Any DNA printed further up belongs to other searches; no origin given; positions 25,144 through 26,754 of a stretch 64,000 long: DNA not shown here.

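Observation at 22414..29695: Amino-sugar/MurNAc salvage locus headed by a biosynthetic murA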

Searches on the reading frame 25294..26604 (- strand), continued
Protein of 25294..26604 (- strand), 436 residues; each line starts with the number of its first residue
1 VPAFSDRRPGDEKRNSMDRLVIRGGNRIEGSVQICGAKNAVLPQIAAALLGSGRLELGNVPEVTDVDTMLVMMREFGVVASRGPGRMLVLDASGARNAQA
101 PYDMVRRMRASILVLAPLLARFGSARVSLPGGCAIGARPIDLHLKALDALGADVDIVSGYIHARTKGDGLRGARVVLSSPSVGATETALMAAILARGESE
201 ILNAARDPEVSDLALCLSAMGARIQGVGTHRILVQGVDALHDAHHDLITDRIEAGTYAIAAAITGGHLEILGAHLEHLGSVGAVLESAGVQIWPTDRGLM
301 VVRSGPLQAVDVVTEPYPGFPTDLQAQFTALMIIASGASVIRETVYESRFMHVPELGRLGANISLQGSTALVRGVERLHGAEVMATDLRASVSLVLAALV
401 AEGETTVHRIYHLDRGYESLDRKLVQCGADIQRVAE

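Call 27: get_annotated_region(hit=H16, flank=9000)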
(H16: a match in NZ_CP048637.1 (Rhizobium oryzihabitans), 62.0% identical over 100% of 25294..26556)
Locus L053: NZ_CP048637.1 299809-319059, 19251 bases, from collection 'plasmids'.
description: Rhizobium oryzihabitans strain M15 plasmid p5, complete sequence
organism: Rhizobium oryzihabitans (NCBI taxid 2267833)
taxonomy: Bacteria; Pseudomonadota; Alphaproteobacteria; Hyphomicrobiales; Rhizobiaceae; Rhizobium; Rhizobium oryzihabitans
host: -; source: cell,root,the root of rice; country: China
typing (MOB-suite, as given by PLSDB): conjugative; replicon rep_cluster_592; relaxase MOBQ; mating-pair formation MPF_T
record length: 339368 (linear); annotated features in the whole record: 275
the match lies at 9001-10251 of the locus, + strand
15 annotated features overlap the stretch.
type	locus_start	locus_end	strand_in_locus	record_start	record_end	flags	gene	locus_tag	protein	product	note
CDS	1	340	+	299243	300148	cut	-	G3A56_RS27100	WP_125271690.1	LysR family transcriptional regulator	-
CDS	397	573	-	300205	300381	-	-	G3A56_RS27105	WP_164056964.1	hypothetical protein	-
CDS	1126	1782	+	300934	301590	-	-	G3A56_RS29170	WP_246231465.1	TonB-dependent receptor plug domain-containing protein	-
CDS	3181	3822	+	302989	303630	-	-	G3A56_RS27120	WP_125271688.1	HAD family phosphatase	-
CDS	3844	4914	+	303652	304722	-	ugpC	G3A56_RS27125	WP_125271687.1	sn-glycerol-3-phosphate ABC transporter ATP-binding protein UgpC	-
CDS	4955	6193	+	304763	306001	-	-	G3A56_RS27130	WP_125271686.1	extracellular solute-binding protein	-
CDS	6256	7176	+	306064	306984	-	-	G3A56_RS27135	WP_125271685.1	sugar ABC transporter permease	-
CDS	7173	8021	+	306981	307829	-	-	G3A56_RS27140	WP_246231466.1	carbohydrate ABC transporter permease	GO:0008643 - carbohydrate transport [Evidence IEA]; GO:0055085 - transmembrane transport [Evidence IEA]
CDS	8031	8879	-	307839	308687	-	-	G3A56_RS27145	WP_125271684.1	MurR/RpiR family transcriptional regulator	GO:0006355 - regulation of DNA-templated transcription [Evidence IEA]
CDS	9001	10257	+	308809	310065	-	murA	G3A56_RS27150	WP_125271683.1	UDP-N-acetylglucosamine 1-carboxyvinyltransferase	GO:0009252 - peptidoglycan biosynthetic process [Evidence IEA]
CDS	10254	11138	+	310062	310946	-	-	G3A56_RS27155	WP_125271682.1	N-acetylglucosamine kinase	-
CDS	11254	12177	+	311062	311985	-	murQ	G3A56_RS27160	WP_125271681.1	N-acetylmuramic acid 6-phosphate etherase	GO:0006040 - amino sugar metabolic process [Evidence IEA]; GO:0009254 - peptidoglycan turnover [Evidence IEA]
CDS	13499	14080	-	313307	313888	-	-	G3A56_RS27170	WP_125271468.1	recombinase family protein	GO:0006310 - DNA recombination [Evidence IEA]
CDS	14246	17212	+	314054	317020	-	-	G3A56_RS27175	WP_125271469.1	Tn3 family transposase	-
CDS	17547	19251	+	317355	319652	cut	-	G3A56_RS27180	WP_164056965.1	Orn/Lys/Arg decarboxylase N-terminal domain-containing protein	-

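Call 29: get_annotated_region(hit=H8, flank=10000)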
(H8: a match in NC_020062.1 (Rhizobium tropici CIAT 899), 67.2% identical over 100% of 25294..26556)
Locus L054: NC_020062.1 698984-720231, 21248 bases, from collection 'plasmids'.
description: Rhizobium tropici CIAT 899 plasmid pRtrCIAT899c, complete sequence
organism: Rhizobium tropici CIAT 899 (NCBI taxid 698761)
taxonomy: Bacteria; Pseudomonadota; Alphaproteobacteria; Hyphomicrobiales; Rhizobiaceae; Rhizobium; Rhizobium tropici; Rhizobium tropici CIAT 899
host: -; source: Phaseolus vulgaris root nodule; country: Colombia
typing (MOB-suite, as given by PLSDB): non-mobilizable
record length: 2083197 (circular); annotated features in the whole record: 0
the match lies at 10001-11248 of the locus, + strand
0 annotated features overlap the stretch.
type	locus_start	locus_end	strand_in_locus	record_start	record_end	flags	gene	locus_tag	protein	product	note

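Call 30: get_annotated_region(hit=H13, flank=10000)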
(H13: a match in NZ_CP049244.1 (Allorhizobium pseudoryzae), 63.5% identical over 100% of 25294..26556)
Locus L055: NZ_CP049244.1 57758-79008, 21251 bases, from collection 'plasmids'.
description: Allorhizobium pseudoryzae strain DSM 19479 plasmid unnamed3, complete sequence
organism: Allorhizobium pseudoryzae (NCBI taxid 379684)
taxonomy: Bacteria; Pseudomonadota; Alphaproteobacteria; Hyphomicrobiales; Rhizobiaceae; Allorhizobium; Allorhizobium pseudoryzae
host: -; source: cell culture,soil; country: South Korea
typing (MOB-suite, as given by PLSDB): non-mobilizable
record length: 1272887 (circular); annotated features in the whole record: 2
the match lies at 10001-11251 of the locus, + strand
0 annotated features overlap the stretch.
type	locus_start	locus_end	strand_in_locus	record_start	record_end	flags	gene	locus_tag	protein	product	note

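Call 31: get_annotated_region(hit=H17, flank=10000)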
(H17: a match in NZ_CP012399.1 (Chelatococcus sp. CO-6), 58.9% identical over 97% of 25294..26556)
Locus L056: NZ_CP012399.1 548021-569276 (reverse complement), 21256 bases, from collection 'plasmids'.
description: Chelatococcus sp. CO-6 plasmid pCO-6, complete sequence
organism: Chelatococcus sp. CO-6 (NCBI taxid 1702325)
taxonomy: Bacteria; Pseudomonadota; Alphaproteobacteria; Hyphomicrobiales; Chelatococcaceae; Chelatococcus; Chelatococcus sp. CO-6
host: -; source: whole organism,Shengli Oilfield; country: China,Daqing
typing (MOB-suite, as given by PLSDB): non-mobilizable
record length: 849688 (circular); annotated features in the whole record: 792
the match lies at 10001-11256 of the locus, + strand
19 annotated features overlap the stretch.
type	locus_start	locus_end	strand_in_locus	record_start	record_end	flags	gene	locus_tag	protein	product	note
CDS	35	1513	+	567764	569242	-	-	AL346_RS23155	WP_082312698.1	PLP-dependent aminotransferase family protein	-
CDS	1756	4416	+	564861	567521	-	-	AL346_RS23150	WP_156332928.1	hypothetical protein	-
CDS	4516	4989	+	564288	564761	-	-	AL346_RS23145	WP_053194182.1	hypothetical protein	-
CDS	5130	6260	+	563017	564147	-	-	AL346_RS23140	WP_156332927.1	hypothetical protein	-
CDS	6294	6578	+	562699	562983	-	-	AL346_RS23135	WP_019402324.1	hypothetical protein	-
CDS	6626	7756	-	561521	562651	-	nagA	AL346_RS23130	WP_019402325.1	N-acetylglucosamine-6-phosphate deacetylase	GO:0006040 - amino sugar metabolic process [Evidence IEA]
CDS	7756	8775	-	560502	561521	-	-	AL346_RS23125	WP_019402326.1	SIS domain-containing protein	GO:0005975 - carbohydrate metabolic process [Evidence IEA]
CDS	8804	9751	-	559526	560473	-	-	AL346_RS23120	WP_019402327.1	N-acetylmuramic acid 6-phosphate etherase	GO:0046348 - amino sugar catabolic process [Evidence IEA]; GO:0005975 - carbohydrate metabolic process [Evidence IEA]; ...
CDS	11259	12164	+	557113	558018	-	-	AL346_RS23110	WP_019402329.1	BadF/BadG/BcrA/BcrD ATPase family protein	-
CDS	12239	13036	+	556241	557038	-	-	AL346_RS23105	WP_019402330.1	GntR family transcriptional regulator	-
CDS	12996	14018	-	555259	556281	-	-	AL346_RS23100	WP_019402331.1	oligopeptide/dipeptide ABC transporter ATP-binding protein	-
CDS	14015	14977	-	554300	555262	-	-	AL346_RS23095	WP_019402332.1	ABC transporter ATP-binding protein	-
CDS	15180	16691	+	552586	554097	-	-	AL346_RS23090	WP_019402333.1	ABC transporter substrate-binding protein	-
CDS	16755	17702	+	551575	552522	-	-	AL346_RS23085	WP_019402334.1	ABC transporter permease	GO:0055085 - transmembrane transport [Evidence IEA]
CDS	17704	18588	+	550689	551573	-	-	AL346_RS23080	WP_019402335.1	ABC transporter permease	-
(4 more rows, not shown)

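Call 32: get_annotated_region(hit=H29, flank=10000)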
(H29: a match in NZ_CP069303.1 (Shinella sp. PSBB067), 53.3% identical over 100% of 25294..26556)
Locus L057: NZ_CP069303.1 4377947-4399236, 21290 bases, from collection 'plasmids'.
description: Shinella sp. PSBB067 plasmid unnamed1, complete sequence
organism: Shinella sp. PSBB067 (NCBI taxid 2715959)
taxonomy: Bacteria; Pseudomonadota; Alphaproteobacteria; Hyphomicrobiales; Rhizobiaceae; Shinella; Shinella sp. PSBB067
host: -; source: monoisolate,Minnesota; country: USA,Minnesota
typing (MOB-suite, as given by PLSDB): non-mobilizable; mating-pair formation MPF_T
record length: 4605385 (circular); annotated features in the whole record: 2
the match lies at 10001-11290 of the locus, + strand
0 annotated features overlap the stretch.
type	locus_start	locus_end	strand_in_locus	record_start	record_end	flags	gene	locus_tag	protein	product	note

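Call 36: search_protein_families(library=pfam, proteins=[L054:5618-7159:+, L054:7116-8018:+, L054:8035-8811:-, L054:8913-9773:-, L054:12364-13320:+, L054:13403-14923:+, L054:15053-16012:+, L054:16012-16851:+, L054:16848-18587:+, L054:19411-20754:+], max_evalue=0.00001)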
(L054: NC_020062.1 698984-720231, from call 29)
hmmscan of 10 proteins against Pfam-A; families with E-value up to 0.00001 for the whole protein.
L054:5618-7159:+ (513 aa): 3 families
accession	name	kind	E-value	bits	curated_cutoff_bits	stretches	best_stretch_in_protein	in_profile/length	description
PF00890.30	FAD_binding_2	-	1.6e-82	278.3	20.4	1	12-378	2-414/414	FAD binding domain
PF01266.30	DAO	-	3.7e-06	27.1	27.9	0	11-366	1-339/353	FAD dependent oxidoreductase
PF07992.20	Pyr_redox_2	-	4.9e-06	26.6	26.1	0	321-368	235-278/291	Pyridine nucleotide-disulphide oxidoreductase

L054:7116-8018:+ (300 aa): 2 families
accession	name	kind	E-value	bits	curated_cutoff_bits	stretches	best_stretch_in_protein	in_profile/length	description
PF01729.25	QRPTase_C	-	3.1e-60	203.2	23.1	1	130-295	1-169/169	Quinolinate phosphoribosyl transferase, C-terminal domain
PF02749.22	QRPTase_N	-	2.6e-21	76.1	27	1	43-128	1-82/82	Quinolinate phosphoribosyl transferase, N-terminal domain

L054:8035-8811:- (258 aa): 4 families
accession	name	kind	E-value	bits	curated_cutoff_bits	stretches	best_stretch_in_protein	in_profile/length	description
PF13561.12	adh_short_C2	-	4.9e-39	134.7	27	1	17-251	6-233/236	Enoyl-(Acyl carrier protein) reductase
PF00106.31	adh_short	-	2.6e-38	131.9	26.6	1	8-192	1-189/195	short chain dehydrogenase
PF08659.16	KR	-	2.1e-09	38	22.6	1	10-116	3-117/180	KR domain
PF23441.1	SDR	-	1.1e-08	35.3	27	1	6-252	6-254/258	SDR-like rossmann domain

L054:8913-9773:- (286 aa): 3 families
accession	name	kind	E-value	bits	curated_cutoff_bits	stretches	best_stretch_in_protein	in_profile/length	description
PF01380.27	SIS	-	6.9e-25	87.8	25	1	129-257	2-130/131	SIS domain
PF01418.23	HTH_6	-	1.7e-19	70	28.3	1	1-76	1-76/77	Helix-turn-helix domain, rpiR family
PF13580.11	SIS_2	-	4.7e-09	36.8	27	0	170-214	94-138/138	SIS domain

L054:12364-13320:+ (318 aa): 6 families
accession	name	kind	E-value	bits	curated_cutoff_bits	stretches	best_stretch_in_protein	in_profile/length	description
PF22645.1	GKRP_SIS_N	-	9.1e-22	77.4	27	1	66-172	2-112/113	Glucokinase regulatory protein N-terminal SIS domain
PF13580.11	SIS_2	-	4.3e-09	37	27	1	60-183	15-137/138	SIS domain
PF01380.27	SIS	-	1.7e-08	34.8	25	1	147-228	51-130/131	SIS domain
PF20741.3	GKRP-like_C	-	5.3e-08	33.8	27.7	1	239-275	1-37/100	C-terminal lid domain of glucokinase regulatory protein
PF22198.1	GKRP_SIS_2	-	8.8e-07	29.3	27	1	66-121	7-62/191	Glucokinase regulatory protein, second SIS domain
PF14555.12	UBA_4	-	8.9e-06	25.8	21.8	0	261-286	8-33/43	UBA-like domain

L054:13403-14923:+ (506 aa): 1 family
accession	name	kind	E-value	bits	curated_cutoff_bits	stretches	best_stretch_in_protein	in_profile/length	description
PF00496.27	SBP_bac_5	-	5.6e-86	289.4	32.4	1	74-425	2-366/368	Bacterial extracellular solute-binding proteins, family 5 Middle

L054:15053-16012:+ (319 aa): 2 families
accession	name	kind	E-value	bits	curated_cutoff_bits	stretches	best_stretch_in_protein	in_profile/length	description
PF00528.27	BPD_transp_1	-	2.9e-43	148.2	26.4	1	115-315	1-183/184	Binding-protein-dependent transport system inner membrane component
PF19300.4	BPD_transp_1_N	-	9.4e-13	48.8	23.8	1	2-104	3-114/114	Binding-prot-dependent transport system membrane comp, N-term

L054:16012-16851:+ (279 aa): 1 family
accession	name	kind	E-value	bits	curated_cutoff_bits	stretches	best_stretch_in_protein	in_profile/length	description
PF00528.27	BPD_transp_1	-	3.3e-29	102.4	26.4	1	92-276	1-184/184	Binding-protein-dependent transport system inner membrane component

L054:16848-18587:+ (579 aa): 8 families
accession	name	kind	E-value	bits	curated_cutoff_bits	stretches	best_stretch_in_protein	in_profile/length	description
PF00005.33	ABC_tran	-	2.1e-59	200.5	25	2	315-457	2-136/137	ABC transporter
PF08352.17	oligo_HPY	-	9.1e-17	61.6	27.1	2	240-281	1-42/65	Oligopeptide/dipeptide transporter, C-terminal region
PF02463.25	SMC_N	-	9.6e-11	42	40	0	327-503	27-212/220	RecF/RecN/SMC N terminal domain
PF13304.12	AAA_21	-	3.6e-10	40.8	27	0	157-224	234-303/304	AAA domain, putative AbiEii toxin, Type IV TA system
PF13401.12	AAA_22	-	2.1e-09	38.2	27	0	327-486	8-121/130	AAA domain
PF13191.12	AAA_16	-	1.1e-07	33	32.6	0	325-477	25-160/167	AAA ATPase domain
PF20703.3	nSTAND1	-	5.4e-07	30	27.1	0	325-384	34-88/379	Novel STAND NTPase 1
PF13555.12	AAA_29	-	6.3e-06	26.3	27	0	321-344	19-42/61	P-loop containing region of AAA domain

L054:19411-20754:+ (447 aa): 1 family
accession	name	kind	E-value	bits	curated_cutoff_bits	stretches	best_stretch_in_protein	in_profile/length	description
PF03702.20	AnmK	-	3.8e-67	227.4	24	1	83-438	4-357/367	Anhydro-N-acetylmuramic acid kinase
